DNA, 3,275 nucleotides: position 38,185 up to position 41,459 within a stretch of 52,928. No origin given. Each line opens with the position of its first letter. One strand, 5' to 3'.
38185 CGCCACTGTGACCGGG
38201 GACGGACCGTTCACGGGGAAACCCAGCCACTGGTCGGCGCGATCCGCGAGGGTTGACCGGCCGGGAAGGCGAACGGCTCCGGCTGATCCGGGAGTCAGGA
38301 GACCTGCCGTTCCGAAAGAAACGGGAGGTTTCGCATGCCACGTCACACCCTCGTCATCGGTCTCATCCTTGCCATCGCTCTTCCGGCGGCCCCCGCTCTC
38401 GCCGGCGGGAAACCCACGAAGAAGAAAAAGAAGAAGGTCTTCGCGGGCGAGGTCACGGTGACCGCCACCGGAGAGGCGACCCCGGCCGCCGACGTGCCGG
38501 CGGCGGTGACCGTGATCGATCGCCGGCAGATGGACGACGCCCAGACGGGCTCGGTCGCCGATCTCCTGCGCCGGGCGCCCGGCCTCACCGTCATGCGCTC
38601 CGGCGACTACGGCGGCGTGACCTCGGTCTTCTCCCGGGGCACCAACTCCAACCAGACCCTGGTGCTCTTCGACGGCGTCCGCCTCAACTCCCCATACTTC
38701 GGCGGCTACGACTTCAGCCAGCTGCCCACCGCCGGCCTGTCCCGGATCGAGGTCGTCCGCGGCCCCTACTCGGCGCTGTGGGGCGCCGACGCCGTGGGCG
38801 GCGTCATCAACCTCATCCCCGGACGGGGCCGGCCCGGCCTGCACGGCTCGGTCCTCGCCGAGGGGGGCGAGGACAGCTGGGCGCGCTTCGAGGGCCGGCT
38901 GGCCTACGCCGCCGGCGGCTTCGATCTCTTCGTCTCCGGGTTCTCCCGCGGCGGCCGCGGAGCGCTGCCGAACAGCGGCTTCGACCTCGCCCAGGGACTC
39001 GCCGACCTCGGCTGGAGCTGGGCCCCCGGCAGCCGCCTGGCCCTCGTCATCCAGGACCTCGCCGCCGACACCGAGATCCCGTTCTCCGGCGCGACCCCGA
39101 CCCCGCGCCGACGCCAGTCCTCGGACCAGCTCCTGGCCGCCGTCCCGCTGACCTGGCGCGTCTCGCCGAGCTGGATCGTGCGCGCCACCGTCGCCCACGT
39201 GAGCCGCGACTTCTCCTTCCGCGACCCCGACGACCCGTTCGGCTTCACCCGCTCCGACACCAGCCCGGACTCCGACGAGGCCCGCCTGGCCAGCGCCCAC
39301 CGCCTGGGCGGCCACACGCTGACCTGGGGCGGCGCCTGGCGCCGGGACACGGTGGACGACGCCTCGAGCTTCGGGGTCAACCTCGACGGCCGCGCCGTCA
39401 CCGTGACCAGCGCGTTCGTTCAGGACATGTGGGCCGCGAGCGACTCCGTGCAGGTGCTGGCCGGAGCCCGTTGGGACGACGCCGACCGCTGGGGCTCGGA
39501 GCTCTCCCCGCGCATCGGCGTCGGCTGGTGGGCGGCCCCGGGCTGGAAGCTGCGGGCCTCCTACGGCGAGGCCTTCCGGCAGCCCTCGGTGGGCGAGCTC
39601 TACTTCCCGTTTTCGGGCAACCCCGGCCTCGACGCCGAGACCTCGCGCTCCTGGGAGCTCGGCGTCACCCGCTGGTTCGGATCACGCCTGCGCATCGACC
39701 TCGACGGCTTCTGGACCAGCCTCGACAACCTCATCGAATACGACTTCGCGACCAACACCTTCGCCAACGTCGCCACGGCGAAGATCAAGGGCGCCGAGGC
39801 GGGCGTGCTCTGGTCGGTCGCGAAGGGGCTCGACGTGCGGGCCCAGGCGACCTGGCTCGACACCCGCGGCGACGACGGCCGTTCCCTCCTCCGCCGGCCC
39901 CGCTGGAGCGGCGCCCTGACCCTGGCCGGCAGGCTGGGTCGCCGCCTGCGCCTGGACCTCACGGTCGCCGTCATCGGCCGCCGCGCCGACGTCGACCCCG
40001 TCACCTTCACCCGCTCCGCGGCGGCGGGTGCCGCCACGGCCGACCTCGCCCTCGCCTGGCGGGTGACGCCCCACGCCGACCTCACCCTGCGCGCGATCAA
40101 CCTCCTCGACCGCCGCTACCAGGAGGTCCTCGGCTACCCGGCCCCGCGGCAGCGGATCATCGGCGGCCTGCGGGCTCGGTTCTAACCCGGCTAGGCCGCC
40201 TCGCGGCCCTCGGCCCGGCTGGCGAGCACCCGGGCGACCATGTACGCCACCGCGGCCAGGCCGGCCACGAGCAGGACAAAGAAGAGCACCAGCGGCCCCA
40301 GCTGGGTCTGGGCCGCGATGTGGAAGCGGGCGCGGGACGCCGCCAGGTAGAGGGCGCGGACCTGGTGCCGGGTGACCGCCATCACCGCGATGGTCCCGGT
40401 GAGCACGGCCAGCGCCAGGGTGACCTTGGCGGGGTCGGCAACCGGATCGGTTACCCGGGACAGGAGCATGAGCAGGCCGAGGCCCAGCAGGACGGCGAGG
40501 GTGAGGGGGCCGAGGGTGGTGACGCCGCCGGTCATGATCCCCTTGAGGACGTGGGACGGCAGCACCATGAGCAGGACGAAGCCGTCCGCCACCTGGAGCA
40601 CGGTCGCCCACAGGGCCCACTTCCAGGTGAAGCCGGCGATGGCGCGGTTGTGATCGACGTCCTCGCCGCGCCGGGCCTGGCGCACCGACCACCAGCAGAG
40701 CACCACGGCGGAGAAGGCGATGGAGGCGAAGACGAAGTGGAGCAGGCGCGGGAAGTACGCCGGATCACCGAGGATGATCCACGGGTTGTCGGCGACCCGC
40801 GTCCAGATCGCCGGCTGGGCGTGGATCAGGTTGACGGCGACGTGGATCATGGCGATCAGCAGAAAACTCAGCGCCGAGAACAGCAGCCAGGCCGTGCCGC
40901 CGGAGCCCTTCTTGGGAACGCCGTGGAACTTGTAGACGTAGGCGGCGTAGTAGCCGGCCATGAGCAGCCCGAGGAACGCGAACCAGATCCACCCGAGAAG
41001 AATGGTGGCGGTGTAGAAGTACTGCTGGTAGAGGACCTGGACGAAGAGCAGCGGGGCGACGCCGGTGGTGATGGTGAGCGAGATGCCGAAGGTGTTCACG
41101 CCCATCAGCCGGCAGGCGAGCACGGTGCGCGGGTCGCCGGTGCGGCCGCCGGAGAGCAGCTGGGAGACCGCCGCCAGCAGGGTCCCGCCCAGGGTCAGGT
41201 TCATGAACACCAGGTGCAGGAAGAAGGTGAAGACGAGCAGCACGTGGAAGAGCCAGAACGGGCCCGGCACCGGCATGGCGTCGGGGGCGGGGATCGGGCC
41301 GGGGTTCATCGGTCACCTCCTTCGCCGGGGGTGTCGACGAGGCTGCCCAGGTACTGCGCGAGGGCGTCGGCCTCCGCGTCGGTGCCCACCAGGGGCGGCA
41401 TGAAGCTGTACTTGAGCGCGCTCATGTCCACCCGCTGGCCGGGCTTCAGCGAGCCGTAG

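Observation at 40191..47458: Porin / decaheme / octaheme / cytochrome-bd-like cluster: candidate trans-envelope electron conduit with an unusual inner-membrane module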

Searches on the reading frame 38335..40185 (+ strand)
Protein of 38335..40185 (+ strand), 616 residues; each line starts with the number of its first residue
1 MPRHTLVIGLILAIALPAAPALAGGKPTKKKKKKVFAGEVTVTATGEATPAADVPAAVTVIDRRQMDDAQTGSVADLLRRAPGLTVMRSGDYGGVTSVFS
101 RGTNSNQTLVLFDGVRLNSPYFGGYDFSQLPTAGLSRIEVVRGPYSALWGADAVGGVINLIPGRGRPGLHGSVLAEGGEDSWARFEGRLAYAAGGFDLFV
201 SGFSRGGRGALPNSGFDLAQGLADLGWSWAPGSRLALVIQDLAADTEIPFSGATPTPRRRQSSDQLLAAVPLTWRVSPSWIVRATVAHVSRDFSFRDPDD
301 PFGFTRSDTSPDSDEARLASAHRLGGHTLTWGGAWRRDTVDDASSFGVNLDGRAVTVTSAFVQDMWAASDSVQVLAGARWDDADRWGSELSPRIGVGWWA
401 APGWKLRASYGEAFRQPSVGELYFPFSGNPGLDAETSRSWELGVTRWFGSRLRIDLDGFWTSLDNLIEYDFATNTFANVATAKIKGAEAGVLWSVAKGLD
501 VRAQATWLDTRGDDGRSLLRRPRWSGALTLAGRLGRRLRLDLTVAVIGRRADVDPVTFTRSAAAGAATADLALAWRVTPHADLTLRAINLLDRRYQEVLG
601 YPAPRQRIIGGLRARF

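Call 4: search_protein_families(library=pfam, proteins=[window:38335-40185:+], max_evalue=0.01)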
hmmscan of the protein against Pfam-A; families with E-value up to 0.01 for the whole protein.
window:38335-40185:+ (616 aa): 4 families
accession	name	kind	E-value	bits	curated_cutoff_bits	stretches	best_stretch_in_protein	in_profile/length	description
PF00593.30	TonB_dep_Rec_b-barrel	-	1.5e-49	170.5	27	1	213-590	18-436/436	TonB dependent receptor-like, beta-barrel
PF07715.20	Plug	-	2.1e-30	105.8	23.9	1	51-157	2-107/107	TonB-dependent Receptor Plug Domain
PF25183.1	OMP_b-brl_4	-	0.0056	15.6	30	0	355-381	365-391/838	Outer membrane beta barrel domain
PF14905.12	OMP_b-brl_3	-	0.0097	15.4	27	0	424-546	205-334/408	Outer membrane protein beta-barrel family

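Call 5: search_protein_families(library=ncbifam, proteins=[window:38335-40185:+], max_evalue=0.01)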
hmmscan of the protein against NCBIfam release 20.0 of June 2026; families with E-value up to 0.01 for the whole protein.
window:38335-40185:+ (616 aa): 33 families (the best 25 are shown)
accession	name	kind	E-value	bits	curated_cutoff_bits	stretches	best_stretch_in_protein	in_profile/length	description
TIGR01779.1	TonB-B12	equivalog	1.3e-86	291.5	599.7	1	35-608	27-606/614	TonB-dependent vitamin B12 receptor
NF007926.1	PRK10641.1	equivalog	5.4e-66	223.4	836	2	37-169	27-160/617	TonB-dependent vitamin B12 receptor BtuB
TIGR01785.1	TonB-hemin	subfamily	6.9e-50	170.2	316.85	1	38-607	2-667/677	TonB-dependent heme/hemoglobin receptor family protein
TIGR01786.1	TonB-hemlactrns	subfamily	2.8e-42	145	323.75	2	357-602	392-693/719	TonB-dependent hemoglobin/transferrin/lactoferrin family receptor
TIGR01783.1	TonB-siderophor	subfamily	2.6e-38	132.1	223.5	2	53-224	1-171/649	TonB-dependent siderophore receptor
NF053590.1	TonB_dep_TOL0244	equivalog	5.3e-38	131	645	2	40-166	13-143/604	TOL_0244 family TonB-dependent receptor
NF010010.0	PRK13483.1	equivalog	1.1e-36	126.1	927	2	25-165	21-165/660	ligand-gated channel protein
NF010038.0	PRK13513.1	equivalog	2.8e-31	108.8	942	2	28-175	26-177/659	ligand-gated channel protein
NF007478.2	PRK10064.1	equivalog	5.6e-30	104.2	745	2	40-172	33-167/663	catecholate siderophore receptor CirA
NF010012.0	PRK13486.1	equivalog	3.7e-29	101.6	924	2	41-163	29-158/696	TonB-dependent receptor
NF010011.0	PRK13484.1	equivalog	5.9e-27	94.2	1197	2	38-162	31-158/682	IreA family TonB-dependent siderophore receptor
NF038079.1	TonB_sider_MxcH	equivalog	1.1e-22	79.9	925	2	28-191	106-267/792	TonB-dependent siderophore myxochelin receptor MxcH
NF050067.1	TonBEntbctnRecCfrA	equivalog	1e-17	63.8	1200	2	37-163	26-158/698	TonB-dependent ferric enterobactin receptor CfrA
NF010651.0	PRK14050.1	equivalog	6.4e-17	60.9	884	1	39-164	64-187/730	TonB-dependent siderophore receptor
NF049945.1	TonB_dep_FCYXU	equivalog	7.3e-17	61.2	825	1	14-160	13-164/697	TonB-dependent receptor, FCYXU motif-type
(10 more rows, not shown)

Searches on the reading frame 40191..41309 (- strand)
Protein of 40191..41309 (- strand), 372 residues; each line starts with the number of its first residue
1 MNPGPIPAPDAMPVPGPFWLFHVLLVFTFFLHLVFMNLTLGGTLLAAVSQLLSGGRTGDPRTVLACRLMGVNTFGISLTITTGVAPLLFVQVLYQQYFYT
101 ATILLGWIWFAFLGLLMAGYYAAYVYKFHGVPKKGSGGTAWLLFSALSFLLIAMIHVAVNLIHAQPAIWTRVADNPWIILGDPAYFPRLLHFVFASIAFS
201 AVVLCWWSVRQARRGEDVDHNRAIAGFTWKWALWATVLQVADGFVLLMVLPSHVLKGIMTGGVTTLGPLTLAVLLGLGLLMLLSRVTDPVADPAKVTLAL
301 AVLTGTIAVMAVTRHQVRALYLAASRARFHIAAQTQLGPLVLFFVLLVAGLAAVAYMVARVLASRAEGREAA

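Call 4: search_protein_families(library=pfam, proteins=[window:40191-41309:-], max_evalue=0.01)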
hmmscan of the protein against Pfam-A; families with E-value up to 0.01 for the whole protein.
window:40191-41309:- (372 aa): 0 families

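Call 5: search_protein_families(library=ncbifam, proteins=[window:40191-41309:-], max_evalue=0.01)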
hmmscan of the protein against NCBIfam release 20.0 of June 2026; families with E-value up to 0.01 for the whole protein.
window:40191-41309:- (372 aa): 0 families

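Call 68: search_solved_structures(query=A4, max_evalue=10)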
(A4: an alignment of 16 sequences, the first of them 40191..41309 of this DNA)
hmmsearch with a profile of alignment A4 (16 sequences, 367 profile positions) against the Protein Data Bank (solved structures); distinct sequences matched with E-value up to 10: 2.
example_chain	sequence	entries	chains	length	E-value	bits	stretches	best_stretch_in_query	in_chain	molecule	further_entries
5doq_A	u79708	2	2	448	6.9e-07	31.8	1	16-239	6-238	Bd-type quinol oxidase subunit I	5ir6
2l81_A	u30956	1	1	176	0.26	13.5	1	182-218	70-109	Enhancer of filamentation 1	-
